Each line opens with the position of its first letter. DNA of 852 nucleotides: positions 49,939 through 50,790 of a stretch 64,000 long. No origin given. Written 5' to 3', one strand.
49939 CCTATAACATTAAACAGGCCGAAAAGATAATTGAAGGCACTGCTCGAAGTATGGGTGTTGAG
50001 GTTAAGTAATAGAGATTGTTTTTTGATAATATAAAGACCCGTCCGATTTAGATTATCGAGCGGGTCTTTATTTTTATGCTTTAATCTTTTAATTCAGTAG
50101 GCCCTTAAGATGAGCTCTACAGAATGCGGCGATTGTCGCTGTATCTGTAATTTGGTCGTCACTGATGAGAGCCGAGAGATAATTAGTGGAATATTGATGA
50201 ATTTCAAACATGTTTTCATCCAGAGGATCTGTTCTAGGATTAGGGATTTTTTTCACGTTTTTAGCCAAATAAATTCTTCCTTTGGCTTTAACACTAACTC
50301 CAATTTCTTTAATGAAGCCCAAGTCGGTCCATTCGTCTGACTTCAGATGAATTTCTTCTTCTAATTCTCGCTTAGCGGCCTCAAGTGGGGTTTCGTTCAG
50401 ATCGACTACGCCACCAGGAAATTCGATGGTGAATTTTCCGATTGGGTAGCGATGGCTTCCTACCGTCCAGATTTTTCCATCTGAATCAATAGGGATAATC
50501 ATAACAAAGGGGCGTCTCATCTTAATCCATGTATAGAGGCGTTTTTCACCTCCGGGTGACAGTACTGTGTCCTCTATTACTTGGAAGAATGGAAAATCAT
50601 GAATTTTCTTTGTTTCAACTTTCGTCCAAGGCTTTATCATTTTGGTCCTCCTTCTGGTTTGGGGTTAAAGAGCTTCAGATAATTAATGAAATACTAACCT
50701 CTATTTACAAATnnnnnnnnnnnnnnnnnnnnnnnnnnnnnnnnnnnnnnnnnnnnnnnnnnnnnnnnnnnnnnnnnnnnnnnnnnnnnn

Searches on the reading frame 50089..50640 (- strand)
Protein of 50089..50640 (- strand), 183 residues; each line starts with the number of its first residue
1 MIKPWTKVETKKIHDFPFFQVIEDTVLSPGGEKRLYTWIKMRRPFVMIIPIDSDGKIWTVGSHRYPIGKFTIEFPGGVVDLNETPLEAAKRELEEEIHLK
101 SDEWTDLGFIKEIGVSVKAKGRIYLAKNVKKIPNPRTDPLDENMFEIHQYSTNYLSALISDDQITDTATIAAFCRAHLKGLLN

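Call 74: search_protein_families(library=pfam, proteins=[window:50089-50640:-], max_evalue=0.01)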
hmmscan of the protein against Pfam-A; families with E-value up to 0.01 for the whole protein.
window:50089-50640:- (183 aa): 2 families
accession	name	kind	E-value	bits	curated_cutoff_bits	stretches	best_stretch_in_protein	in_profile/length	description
PF00293.34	NUDIX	-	4.8e-13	49.7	21.1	1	41-139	1-106/134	NUDIX domain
PF22327.2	Nudt16-like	-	0.0012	19.3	27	1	72-103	35-67/161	U8 snoRNA-decapping enzyme-like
